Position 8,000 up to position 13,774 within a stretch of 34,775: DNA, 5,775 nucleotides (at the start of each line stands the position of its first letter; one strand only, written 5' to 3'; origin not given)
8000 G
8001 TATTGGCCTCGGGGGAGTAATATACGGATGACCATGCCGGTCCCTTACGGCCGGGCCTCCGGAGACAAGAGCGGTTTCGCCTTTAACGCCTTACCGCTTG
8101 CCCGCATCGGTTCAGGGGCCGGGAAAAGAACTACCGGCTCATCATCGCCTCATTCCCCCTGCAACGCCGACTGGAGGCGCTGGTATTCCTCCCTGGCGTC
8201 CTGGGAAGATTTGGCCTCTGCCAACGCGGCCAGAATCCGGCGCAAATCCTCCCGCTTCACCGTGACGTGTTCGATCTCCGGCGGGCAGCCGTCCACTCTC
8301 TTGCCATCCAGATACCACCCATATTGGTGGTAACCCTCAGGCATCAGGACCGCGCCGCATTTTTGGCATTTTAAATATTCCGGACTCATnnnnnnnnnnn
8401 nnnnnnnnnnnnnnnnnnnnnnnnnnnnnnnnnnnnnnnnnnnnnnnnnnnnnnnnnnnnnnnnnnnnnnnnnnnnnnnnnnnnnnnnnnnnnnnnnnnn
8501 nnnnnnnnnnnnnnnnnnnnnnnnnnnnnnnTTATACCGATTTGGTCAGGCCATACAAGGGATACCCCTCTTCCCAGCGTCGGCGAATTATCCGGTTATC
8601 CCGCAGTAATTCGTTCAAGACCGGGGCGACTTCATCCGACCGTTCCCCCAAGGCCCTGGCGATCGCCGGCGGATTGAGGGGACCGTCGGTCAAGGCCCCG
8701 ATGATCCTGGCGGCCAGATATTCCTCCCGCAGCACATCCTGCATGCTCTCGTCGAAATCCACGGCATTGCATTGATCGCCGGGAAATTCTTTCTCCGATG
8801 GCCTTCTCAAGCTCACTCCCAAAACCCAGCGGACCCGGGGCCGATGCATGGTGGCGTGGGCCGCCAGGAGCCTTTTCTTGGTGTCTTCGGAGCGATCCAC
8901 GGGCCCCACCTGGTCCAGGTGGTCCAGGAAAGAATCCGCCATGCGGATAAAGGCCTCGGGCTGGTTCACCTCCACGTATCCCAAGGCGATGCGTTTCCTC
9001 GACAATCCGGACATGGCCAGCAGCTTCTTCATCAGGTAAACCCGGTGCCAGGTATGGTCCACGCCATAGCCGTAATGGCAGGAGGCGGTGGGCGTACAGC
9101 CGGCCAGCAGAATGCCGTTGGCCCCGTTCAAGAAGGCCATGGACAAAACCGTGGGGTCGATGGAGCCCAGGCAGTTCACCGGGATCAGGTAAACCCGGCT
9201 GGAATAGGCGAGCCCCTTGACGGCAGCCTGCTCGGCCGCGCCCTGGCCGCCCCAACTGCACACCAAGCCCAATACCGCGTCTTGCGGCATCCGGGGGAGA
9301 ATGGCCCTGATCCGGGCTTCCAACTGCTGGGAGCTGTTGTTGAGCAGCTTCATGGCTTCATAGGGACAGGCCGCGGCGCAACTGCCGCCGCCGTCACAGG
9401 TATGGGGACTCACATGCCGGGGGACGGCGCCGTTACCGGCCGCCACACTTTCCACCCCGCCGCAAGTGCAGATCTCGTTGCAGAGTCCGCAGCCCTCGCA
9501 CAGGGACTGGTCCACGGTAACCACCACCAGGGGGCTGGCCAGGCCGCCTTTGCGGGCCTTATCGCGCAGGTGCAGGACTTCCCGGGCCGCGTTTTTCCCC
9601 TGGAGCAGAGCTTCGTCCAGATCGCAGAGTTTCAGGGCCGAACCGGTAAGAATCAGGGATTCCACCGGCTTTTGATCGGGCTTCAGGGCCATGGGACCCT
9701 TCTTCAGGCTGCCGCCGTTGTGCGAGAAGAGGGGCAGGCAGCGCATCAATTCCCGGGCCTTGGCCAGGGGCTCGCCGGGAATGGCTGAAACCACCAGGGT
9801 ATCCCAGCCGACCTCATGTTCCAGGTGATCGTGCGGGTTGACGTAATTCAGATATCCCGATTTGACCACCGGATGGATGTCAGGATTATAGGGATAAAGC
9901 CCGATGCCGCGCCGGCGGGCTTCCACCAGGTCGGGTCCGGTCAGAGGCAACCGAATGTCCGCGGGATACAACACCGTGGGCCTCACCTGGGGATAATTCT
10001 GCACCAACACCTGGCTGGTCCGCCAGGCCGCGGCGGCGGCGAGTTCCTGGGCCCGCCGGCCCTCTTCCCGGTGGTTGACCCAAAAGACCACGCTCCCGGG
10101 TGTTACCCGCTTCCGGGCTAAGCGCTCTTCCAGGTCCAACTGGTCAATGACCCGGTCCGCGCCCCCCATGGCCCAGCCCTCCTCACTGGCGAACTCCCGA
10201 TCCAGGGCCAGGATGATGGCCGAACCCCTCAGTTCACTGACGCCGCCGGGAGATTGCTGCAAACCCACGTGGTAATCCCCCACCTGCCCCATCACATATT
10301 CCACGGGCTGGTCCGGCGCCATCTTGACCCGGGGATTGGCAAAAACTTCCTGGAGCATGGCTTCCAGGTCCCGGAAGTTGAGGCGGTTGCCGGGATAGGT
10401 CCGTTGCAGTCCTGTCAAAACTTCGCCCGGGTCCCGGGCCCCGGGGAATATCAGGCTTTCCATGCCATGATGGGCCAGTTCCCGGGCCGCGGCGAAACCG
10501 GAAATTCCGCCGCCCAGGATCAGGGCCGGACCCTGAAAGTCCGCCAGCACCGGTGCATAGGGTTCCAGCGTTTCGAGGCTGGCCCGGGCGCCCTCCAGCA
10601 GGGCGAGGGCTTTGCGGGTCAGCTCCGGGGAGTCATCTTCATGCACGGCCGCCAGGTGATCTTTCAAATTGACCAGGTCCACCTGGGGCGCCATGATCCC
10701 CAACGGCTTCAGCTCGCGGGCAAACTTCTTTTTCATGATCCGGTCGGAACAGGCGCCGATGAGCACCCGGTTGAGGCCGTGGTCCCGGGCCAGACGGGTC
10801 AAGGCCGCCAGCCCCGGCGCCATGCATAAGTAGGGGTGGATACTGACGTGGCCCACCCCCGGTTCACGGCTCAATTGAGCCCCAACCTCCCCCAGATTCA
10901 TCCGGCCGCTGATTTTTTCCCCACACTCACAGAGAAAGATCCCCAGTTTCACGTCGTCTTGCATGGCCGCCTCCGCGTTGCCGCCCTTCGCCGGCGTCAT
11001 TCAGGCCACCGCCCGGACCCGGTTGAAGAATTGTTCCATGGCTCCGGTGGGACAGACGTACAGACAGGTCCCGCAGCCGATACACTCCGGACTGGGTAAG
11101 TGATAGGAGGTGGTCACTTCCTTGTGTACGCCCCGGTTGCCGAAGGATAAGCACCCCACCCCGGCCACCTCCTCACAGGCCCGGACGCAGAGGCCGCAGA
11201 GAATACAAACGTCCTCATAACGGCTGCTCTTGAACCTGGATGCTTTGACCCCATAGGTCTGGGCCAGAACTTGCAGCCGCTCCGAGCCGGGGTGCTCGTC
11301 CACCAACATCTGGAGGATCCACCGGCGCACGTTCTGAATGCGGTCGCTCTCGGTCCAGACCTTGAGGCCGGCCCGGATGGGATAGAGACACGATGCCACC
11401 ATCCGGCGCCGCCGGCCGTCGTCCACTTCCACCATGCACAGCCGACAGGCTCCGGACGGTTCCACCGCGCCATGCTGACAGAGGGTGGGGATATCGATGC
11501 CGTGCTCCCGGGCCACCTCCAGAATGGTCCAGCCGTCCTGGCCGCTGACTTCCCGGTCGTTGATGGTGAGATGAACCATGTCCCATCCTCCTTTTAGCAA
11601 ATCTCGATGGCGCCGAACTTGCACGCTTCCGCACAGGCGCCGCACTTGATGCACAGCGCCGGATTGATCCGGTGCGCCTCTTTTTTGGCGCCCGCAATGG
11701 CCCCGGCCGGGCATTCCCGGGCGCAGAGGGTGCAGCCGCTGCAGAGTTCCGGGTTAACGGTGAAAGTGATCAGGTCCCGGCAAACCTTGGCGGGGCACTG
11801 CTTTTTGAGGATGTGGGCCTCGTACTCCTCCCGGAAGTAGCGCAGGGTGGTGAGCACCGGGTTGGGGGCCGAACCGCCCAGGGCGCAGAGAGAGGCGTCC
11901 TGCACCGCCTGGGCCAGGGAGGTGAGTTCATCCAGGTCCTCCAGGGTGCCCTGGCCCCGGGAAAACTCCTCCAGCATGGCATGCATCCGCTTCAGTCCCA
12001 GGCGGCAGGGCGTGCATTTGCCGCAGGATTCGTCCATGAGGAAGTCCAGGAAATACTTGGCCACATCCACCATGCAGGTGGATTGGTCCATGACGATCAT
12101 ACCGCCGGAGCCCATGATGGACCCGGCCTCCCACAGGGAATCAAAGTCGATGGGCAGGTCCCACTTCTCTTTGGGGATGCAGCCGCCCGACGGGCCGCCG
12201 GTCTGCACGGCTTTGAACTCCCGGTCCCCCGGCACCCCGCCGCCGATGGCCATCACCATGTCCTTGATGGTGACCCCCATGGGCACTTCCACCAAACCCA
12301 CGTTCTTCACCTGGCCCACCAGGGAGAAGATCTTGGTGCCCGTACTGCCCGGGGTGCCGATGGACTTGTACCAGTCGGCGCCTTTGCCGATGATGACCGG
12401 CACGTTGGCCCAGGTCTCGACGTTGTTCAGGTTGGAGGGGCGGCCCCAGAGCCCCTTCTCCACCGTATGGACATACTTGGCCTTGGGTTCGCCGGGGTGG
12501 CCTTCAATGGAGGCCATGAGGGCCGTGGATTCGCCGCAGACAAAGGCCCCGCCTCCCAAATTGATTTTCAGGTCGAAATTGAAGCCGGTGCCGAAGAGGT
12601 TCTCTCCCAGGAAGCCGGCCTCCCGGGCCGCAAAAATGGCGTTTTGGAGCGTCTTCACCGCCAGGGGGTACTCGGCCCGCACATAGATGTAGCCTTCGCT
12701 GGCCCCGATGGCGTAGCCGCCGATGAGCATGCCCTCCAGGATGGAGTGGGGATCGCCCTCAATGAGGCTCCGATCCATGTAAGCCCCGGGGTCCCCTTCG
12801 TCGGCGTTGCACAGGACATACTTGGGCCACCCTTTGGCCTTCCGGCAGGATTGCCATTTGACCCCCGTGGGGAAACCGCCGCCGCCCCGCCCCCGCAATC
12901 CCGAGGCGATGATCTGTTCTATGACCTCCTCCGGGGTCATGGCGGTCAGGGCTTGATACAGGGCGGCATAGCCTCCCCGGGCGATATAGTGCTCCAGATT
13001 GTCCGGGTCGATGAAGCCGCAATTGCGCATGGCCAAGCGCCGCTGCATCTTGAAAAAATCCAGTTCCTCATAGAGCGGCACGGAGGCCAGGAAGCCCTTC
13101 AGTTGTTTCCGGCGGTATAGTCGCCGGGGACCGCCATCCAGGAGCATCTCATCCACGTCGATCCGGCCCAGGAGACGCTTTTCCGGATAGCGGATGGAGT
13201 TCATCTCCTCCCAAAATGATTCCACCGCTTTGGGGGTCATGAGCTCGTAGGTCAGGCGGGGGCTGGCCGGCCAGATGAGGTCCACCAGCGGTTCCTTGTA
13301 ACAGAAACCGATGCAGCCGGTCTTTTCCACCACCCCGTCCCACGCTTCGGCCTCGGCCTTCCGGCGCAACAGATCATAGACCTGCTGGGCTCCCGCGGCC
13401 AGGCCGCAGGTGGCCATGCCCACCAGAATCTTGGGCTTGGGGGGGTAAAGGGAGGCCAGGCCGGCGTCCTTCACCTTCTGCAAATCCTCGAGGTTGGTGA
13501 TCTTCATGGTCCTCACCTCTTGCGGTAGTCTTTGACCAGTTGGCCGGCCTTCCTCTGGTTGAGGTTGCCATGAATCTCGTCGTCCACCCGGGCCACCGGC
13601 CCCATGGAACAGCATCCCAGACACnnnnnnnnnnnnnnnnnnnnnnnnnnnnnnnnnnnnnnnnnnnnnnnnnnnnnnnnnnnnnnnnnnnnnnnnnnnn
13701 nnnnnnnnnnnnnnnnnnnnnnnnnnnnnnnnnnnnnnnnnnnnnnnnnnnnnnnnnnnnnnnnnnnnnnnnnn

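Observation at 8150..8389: Uncharacterised small Cys/His protein conserved in both Hdr-like operons (second copy 28089..28319)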

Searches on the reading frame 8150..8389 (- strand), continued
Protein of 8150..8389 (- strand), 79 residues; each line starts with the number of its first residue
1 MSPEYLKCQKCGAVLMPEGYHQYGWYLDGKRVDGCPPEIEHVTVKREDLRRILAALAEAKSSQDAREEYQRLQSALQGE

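Call 68: fold_search(model_id=the predicted structure, library=pdb)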
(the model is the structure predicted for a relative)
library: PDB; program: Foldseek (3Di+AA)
matches with E <= 10: 8; with E <= 0.001: 0
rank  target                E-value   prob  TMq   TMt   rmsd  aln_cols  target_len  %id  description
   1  7fji_I                1.4e+00  0.07  0.18  0.15   9.9        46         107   17  human Pol III elongation complex (released 2021-10-27)
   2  9fsr_J                1.7e+00  0.05  0.18  0.22  10.4        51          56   18  RNA Polymerase III Class III Open Mini Pre-initiation Complex 1 (OC1-mini) (released 2025-01-15)
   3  8dr4_F                7.3e+00  0.02  0.16  0.07  10.7        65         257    8  Open state of RFC:PCNA bound to a 3' ss/dsDNA junction (DNA2) without NTD (released 2022-08-17)
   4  6gmh_I                7.8e+00  0.03  0.22  0.17  11.9        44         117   14  Structure of activated transcription complex Pol II-DSIF-PAF-SPT6 (released 2018-08-22)
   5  8pyy                  8.4e+00  0.04  0.20  0.04  13.9        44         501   14  Amide bond synthetase from Streptomyces hindustanus in open conformation (released 2024-02-07)
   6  6ted_I                8.4e+00  0.02  0.20  0.15   9.8        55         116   14  Structure of complete, activated transcription complex Pol II-DSIF-PAF-SPT6 uncovers allosteric elongation activation  (released 2020-07-22)
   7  3t9q_B                9.0e+00  0.02  0.20  0.08  12.5        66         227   14  Structure of the Phosphatase Domain of the Cell Fate Determinant SpoIIE from Bacillus subtilis (Mn presoaked) (released 2011-12-07)
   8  6tju                  9.6e+00  0.06  0.26  0.35  10.5        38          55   26  X-ray structure of C-terminal domain of human T-cell lymphotropic virus type 1 (HTLV-1) (released 2020-10-21)

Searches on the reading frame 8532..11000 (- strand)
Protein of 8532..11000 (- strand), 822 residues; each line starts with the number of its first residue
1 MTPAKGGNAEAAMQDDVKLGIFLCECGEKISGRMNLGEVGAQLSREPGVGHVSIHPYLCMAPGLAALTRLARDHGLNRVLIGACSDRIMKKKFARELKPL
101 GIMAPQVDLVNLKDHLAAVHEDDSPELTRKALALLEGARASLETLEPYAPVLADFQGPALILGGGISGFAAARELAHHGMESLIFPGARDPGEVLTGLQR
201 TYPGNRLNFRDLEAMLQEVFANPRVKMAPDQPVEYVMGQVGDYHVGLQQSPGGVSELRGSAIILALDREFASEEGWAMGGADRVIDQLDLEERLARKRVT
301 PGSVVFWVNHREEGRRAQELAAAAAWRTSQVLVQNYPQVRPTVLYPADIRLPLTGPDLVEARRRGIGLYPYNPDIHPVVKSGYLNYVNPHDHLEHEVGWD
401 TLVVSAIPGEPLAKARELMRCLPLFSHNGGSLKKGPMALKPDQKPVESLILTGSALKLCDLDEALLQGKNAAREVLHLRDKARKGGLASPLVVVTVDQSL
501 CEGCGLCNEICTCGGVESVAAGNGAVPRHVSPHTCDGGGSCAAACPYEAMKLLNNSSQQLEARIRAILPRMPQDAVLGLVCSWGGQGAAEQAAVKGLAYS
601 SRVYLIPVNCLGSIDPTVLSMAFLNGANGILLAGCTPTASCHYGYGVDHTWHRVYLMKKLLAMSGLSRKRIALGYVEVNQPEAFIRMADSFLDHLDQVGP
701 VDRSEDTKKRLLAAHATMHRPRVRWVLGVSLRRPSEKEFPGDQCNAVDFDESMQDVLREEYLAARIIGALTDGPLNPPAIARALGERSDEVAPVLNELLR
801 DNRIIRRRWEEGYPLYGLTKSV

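Call 5: search_protein_families(library=pfam, proteins=[window:8532-11000:-], max_evalue=0.01)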
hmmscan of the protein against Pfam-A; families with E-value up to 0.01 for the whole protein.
window:8532-11000:- (822 aa): 6 families
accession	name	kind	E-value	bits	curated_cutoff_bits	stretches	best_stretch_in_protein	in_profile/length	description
PF02662.21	FlpD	-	1.7e-28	99.5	22.3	1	576-699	1-123/123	Methyl-viologen-reducing hydrogenase, delta subunit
PF00037.32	Fer4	-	2.2e-05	24.5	21.1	1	531-550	4-23/24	4Fe-4S binding domain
PF12837.12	Fer4_6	-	7.5e-05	22.9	25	0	493-513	1-21/24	4Fe-4S binding domain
PF12838.12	Fer4_7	-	0.00087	20.2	27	0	501-549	2-52/52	4Fe-4S dicluster domain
PF14697.11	Fer4_21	-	0.0011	19.5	35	1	496-551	3-58/59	4Fe-4S dicluster domain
PF13450.12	NAD_binding_8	-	0.0015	19.2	21.9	1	161-192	1-32/68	NAD(P)-binding Rossmann-like domain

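Call 6: search_protein_families(library=ncbifam, proteins=[window:8532-11000:-], max_evalue=0.01)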
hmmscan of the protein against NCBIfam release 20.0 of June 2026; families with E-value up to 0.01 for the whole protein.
window:8532-11000:- (822 aa): 20 families
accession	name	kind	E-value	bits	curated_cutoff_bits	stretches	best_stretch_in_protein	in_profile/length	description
NF040770.1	hetero_SS_HdrA2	exception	7.1e-76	255.9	1100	2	401-702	482-775/777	CoB-CoM heterodisulfide reductase HdrA2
NF041778.1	hetero_SS_HdrA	equivalog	2.9e-39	134.5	1400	2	18-254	7-244/771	ferredoxin:CoB-CoM heterodisulfide reductase subunit HdrA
NF041891.1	hdrA_Methbact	equivalog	1.9e-36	125.6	1300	2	18-185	2-162/762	ferredoxin:CoB-CoM heterodisulfide reductase subunit HdrA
NF045873.1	F420_non_VhuD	exception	2.9e-14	53.3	215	1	576-700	4-127/132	F420-non-reducing hydrogenase iron-sulfur subunit VhuD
TIGR02700.1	flavo_MJ0208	hypoth_equivalog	4.3e-05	22.9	251.35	1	492-565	141-205/234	dihydromethanopterin reductase (acceptor)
NF042909.1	FMH_DH_FwdF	exception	0.0001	21.6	375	1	494-554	252-315/336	tungsten-dependent formylmethanofuran dehydrogenase subunit FwdF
NF009588.0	PRK13029.1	subfamily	0.00046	18.2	952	1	479-546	637-704/1196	indolepyruvate ferredoxin oxidoreductase family protein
NF006021.0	PRK08163.1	equivalog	0.00055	19.1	459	1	158-199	7-48/398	3-hydroxybenzoate 6-monooxygenase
TIGR02179.1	PorD_KorD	subfamily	0.00067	19.7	60.05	0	493-518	49-74/78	2-oxoacid:acceptor oxidoreductase, delta subunit, pyruvate/2-ketoisovalerate family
NF005062.0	PRK06475.1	equivalog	0.00085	18.3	524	1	158-202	5-49/401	FAD-binding protein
TIGR02494.1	PFLE_PFLC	subfamily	0.0015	17.8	174.35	1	496-556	45-103/293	glycyl-radical enzyme activating protein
TIGR01944.1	rnfB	subfamily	0.0021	17.6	68.7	1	482-563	96-173/190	RnfABCDGE type electron transport complex subunit B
NF040864.1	HgcB_ferredoxin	equivalog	0.0023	17.7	99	1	493-552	8-63/93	mercury methylation ferredoxin HgcB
NF009589.0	PRK13030.1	subfamily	0.0027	15.4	816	1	479-546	620-687/1170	indolepyruvate ferredoxin oxidoreductase family protein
TIGR02936.1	fdxN_nitrog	equivalog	0.0031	17.6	80.55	0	489-512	11-83/91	ferredoxin III, nif-specific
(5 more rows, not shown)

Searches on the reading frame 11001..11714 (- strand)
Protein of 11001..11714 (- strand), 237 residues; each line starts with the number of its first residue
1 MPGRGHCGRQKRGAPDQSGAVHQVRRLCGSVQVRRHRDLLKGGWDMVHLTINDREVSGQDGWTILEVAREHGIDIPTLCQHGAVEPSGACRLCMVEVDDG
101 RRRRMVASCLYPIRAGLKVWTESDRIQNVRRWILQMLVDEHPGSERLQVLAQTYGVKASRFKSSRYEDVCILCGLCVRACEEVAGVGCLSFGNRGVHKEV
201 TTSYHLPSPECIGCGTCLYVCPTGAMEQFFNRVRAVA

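Call 5: search_protein_families(library=pfam, proteins=[window:11001-11714:-], max_evalue=0.01)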
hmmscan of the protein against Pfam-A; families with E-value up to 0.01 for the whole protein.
window:11001-11714:- (237 aa): 17 families
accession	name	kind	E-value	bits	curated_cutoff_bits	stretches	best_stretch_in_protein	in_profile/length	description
PF13510.11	Fer2_4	-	4.9e-20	71.8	22.8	1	46-123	3-81/82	2Fe-2S iron-sulfur cluster binding domain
PF00111.32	Fer2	-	2.7e-09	37.3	21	1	53-101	7-51/77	2Fe-2S iron-sulfur cluster binding domain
PF12838.12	Fer4_7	-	9.5e-09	36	27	1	170-225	2-52/52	4Fe-4S dicluster domain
PF14697.11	Fer4_21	-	4.8e-08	33.4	35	1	167-226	5-57/59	4Fe-4S dicluster domain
PF00037.32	Fer4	-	1.7e-07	31.2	21.1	2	210-226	7-23/24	4Fe-4S binding domain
PF13187.11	Fer4_9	-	7.3e-06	26.4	27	1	170-226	2-52/52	4Fe-4S dicluster domain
PF12797.12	Fer4_2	-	8e-06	25.9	24.5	1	211-223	10-22/22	4Fe-4S binding domain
PF12837.12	Fer4_6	-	1.4e-05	25.2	25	1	211-225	9-23/24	4Fe-4S binding domain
PF12800.12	Fer4_4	-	4.9e-05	23.8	24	0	210-224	3-17/17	4Fe-4S binding domain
PF17179.9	Fer4_22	-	5.6e-05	24.4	27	0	197-223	67-93/95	4Fe-4S dicluster domain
PF13237.11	Fer4_10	-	7.1e-05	23.1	25.5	1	167-222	6-53/53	4Fe-4S dicluster domain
PF22117.2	Fer4_Nqo3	-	0.00025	21.6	27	1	170-226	11-66/67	NADH-quinone oxidoreductase subunit 3, ferredoxin-like domain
PF13484.11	Fer4_16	-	0.00057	21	30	1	210-229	1-20/66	4Fe-4S double cluster binding domain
PF13534.11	Fer4_17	-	0.00077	20.4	22.2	0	210-224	45-59/61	4Fe-4S dicluster domain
PF13746.11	Fer4_18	-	0.0024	18.5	27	0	199-224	49-74/114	4Fe-4S dicluster domain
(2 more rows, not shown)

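Call 6: search_protein_families(library=ncbifam, proteins=[window:11001-11714:-], max_evalue=0.01)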
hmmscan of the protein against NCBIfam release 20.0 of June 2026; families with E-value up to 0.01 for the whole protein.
window:11001-11714:- (237 aa): 45 families (the best 25 are shown)
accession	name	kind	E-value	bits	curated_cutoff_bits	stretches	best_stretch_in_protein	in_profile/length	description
NF040763.1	FeFe_hydrog_A6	exception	2e-41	142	765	1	47-228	1-207/571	NADH-dependent [FeFe] hydrogenase, group A6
NF005745.0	PRK07569.1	equivalog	2.7e-38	131.7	333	1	46-227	3-208/238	bidirectional hydrogenase complex protein HoxU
TIGR01973.1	NuoG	equivalog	3.7e-25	88.8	470.05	1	49-227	1-199/606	NADH-quinone oxidoreductase subunit NuoG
NF006305.0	PRK08493.1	equivalog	4.6e-24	84.5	591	1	46-227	1-222/819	NADH-quinone oxidoreductase subunit G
NF040762.1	Hydr_FeFe_Clost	exception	7.3e-24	84.3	900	2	48-141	2-93/572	ferredoxin hydrogenase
NF005895.0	PRK07860.1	equivalog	6.4e-21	74.1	802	1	44-235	15-229/811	NADH-quinone oxidoreductase subunit G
NF009454.0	PRK12814.1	equivalog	1.1e-20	73.6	916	1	46-144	3-99/657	putative NADPH-dependent glutamate synthase small subunit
TIGR02512.1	FeFe_hydrog_A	subfamily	4.1e-11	42.4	405.95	1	169-229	8-70/375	[FeFe] hydrogenase, group A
TIGR02912.1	sulfite_red_C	equivalog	6.7e-09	35.2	324.1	1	165-227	165-219/314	sulfite reductase subunit C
NF003454.1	PRK05035.1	equivalog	1.6e-07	30.3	345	1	159-223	358-420/556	electron transport complex subunit RsxC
TIGR01971.1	NuoI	subfamily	3.6e-07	29.8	113.05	1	161-227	35-99/121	NADH-quinone oxidoreductase, chain I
NF006183.0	PRK08318.1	equivalog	2.4e-06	26.6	335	1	163-225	337-394/422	NAD-dependent dihydropyrimidine dehydrogenase subunit PreA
TIGR01945.1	rnfC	subfamily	3.9e-06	25.6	245.95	1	156-223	349-416/435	RnfABCDGE type electron transport complex subunit C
NF038196.1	ferrodoxin_EFR1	subfamily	5.7e-06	26.6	75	0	209-227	184-202/242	EFR1 family ferrodoxin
TIGR04105.1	FeFe_hydrog_B1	subfamily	1.1e-05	24.3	450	1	162-228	136-207/462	monomeric [FeFe] hydrogenase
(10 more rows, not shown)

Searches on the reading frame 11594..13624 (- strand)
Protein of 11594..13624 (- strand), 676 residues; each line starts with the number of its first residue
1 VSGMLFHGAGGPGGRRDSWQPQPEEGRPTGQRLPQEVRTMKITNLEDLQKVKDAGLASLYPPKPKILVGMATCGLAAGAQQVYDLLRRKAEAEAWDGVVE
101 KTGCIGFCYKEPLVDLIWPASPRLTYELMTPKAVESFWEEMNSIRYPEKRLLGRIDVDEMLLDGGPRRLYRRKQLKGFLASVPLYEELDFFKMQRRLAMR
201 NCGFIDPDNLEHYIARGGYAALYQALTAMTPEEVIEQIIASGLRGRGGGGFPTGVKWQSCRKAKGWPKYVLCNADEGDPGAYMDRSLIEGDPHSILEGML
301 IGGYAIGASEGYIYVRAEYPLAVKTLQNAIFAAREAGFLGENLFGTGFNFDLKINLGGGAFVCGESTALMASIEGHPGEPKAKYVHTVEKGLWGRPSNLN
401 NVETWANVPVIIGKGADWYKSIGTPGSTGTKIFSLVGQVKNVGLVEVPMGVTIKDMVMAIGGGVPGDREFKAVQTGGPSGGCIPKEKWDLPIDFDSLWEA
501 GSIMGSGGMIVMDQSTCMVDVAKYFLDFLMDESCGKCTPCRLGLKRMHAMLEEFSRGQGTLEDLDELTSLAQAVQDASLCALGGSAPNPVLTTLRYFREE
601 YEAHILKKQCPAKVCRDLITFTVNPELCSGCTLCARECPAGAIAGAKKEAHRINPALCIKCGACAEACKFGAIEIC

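Call 5: search_protein_families(library=pfam, proteins=[window:11594-13624:-], max_evalue=0.01)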
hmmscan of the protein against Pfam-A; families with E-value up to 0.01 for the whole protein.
window:11594-13624:- (676 aa): 11 families
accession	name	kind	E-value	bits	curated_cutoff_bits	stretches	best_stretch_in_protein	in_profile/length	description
PF01512.22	Complex1_51K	-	1.9e-43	148.4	31.2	1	240-409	3-149/150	Nuo51 FMN-binding domain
PF10589.14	NADH_4Fe-4S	-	6.5e-33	112.9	23.5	1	520-604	1-85/85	NADH-ubiquinone oxidoreductase-F iron-sulfur binding region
PF00037.32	Fer4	-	9.4e-13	47.8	21.1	2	652-674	2-24/24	4Fe-4S binding domain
PF12837.12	Fer4_6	-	1.4e-09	37.9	25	2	652-673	3-24/24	4Fe-4S binding domain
PF13237.11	Fer4_10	-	4.3e-07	30.2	25.5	1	623-668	4-52/53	4Fe-4S dicluster domain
PF13187.11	Fer4_9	-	1e-06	29.1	27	1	628-673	2-52/52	4Fe-4S dicluster domain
PF12838.12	Fer4_7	-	2.5e-06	28.3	27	1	628-672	2-52/52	4Fe-4S dicluster domain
PF12797.12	Fer4_2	-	5.6e-05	23.3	24.5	1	652-669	4-21/22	4Fe-4S binding domain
PF10531.15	SLBB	-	0.00062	20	27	1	433-479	2-51/55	SLBB domain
PF22461.2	SLBB_2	-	0.0012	19.4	27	1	432-478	2-49/79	SLBB domain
PF14697.11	Fer4_21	-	0.002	18.7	35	0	621-643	34-57/59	4Fe-4S dicluster domain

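Call 6: search_protein_families(library=ncbifam, proteins=[window:11594-13624:-], max_evalue=0.01)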
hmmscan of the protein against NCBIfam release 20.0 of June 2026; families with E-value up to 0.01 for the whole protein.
window:11594-13624:- (676 aa): 41 families (the best 25 are shown)
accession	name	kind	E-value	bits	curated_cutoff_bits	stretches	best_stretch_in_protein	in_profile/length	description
TIGR01959.1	nuoF_fam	equivalog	2.3e-139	464.4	558.65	1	207-605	11-410/410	NADH-quinone oxidoreductase subunit NuoF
NF010120.0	PRK13596.1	equivalog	4.7e-110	368.1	389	1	208-609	18-421/433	NADH-quinone oxidoreductase subunit NuoF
NF008436.0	PRK11278.1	equivalog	7.8e-110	367.8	749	1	206-614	23-435/448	NADH-quinone oxidoreductase subunit NuoF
TIGR01945.1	rnfC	subfamily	5.5e-11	41.7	245.95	1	202-330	96-218/435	RnfABCDGE type electron transport complex subunit C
TIGR04481.1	PR_assoc_PrdC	equivalog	1.4e-10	40.5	490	1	231-331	73-169/425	proline reductase-associated electron transfer protein PrdC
NF003454.1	PRK05035.1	equivalog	6.3e-10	38.1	345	1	201-332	97-221/556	electron transport complex subunit RsxC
TIGR01944.1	rnfB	subfamily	3e-09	36.7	68.7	1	620-675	107-162/190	RnfABCDGE type electron transport complex subunit B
NF058577.1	FdxA_fam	equivalog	1.4e-08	34.8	65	1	627-672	8-52/52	4Fe-4S ferredoxin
NF040864.1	HgcB_ferredoxin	equivalog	5.4e-08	32.6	99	1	616-675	4-63/93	mercury methylation ferredoxin HgcB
NF040770.1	hetero_SS_HdrA2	exception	5.3e-07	28.1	1100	1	613-674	564-624/777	CoB-CoM heterodisulfide reductase HdrA2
NF005415.0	PRK06991.1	equivalog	5.7e-07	29.5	281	1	622-674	81-133/284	electron transport complex subunit RsxB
NF003475.0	PRK05113.1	equivalog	1.5e-06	28.2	203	1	622-675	109-162/190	electron transport complex subunit RsxB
TIGR03294.1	FrhG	equivalog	2.1e-06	27.6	245.5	1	613-668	160-215/228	coenzyme F420 hydrogenase subunit gamma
TIGR03336.1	IOR_alpha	equivalog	5.6e-06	25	650.9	1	605-673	526-595/595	indolepyruvate ferredoxin oxidoreductase subunit alpha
NF043039.1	HgcAB_like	equivalog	9.5e-06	25.4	285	1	618-673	292-349/350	HgcAB-like fusion protein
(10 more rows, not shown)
